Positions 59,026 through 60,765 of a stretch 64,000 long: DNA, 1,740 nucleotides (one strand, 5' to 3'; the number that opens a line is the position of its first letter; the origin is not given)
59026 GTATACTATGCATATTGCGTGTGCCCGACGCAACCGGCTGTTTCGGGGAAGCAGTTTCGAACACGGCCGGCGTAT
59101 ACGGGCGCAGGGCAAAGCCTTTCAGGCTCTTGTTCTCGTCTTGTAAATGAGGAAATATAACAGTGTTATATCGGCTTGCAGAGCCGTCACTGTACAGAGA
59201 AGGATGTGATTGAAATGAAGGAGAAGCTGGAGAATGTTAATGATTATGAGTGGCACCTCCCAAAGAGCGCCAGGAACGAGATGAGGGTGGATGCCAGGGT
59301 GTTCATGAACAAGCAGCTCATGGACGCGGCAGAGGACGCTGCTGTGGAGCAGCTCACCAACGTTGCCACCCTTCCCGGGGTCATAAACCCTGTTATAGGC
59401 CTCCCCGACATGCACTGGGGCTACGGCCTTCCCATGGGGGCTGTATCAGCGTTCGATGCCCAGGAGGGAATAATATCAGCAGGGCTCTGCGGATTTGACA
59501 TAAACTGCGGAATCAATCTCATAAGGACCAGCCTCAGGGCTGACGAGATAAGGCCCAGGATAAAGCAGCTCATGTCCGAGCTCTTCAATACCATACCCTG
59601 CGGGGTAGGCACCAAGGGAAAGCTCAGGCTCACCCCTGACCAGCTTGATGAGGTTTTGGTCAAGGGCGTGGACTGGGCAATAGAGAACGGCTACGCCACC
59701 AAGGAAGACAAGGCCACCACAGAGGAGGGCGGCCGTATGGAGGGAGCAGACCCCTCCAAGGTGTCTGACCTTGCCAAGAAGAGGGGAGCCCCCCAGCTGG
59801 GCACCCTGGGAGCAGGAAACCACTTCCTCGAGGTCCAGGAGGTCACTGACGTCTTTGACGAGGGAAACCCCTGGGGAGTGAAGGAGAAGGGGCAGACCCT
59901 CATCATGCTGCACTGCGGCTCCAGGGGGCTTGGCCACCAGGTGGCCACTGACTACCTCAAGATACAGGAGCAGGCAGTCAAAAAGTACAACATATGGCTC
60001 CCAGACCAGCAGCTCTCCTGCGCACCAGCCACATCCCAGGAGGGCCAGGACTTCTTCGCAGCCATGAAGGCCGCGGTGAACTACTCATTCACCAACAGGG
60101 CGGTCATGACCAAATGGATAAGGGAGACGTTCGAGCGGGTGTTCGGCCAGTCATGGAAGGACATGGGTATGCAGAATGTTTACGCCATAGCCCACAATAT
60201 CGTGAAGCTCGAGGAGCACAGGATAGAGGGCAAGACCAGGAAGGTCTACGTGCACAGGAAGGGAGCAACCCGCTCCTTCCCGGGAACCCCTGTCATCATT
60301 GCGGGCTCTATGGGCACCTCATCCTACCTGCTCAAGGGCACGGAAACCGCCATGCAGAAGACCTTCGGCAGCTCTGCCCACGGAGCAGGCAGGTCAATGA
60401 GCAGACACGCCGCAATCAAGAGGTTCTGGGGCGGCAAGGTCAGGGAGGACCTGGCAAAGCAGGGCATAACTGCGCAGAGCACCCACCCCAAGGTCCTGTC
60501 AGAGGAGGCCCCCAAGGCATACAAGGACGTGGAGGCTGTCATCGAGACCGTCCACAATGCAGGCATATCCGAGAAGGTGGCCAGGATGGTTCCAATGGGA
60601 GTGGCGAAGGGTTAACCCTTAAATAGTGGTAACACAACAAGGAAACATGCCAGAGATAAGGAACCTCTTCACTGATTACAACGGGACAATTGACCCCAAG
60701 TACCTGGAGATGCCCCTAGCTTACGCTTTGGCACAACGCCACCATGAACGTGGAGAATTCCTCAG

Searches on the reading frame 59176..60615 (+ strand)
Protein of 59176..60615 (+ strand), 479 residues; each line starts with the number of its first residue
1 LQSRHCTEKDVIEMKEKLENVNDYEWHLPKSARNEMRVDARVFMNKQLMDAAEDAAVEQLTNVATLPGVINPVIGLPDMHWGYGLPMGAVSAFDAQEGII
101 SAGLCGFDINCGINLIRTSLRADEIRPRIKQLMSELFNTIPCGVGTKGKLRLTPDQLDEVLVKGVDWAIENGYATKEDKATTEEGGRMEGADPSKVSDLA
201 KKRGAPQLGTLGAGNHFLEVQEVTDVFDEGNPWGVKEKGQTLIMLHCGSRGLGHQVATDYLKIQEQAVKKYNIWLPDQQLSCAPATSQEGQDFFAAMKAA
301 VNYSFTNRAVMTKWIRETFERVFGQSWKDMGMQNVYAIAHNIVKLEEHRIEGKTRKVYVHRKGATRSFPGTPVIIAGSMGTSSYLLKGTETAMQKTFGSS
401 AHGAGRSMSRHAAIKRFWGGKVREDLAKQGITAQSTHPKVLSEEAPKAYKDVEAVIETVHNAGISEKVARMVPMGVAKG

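Call 65: search_protein_families(library=pfam, proteins=[window:59176-60615:+], max_evalue=0.00001)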
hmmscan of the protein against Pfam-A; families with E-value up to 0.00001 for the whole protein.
window:59176-60615:+ (479 aa): 1 family
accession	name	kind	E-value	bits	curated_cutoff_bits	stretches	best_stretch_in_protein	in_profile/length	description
PF01139.22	RtcB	-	2.8e-155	518.1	27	1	59-479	1-426/426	tRNA-splicing ligase RtcB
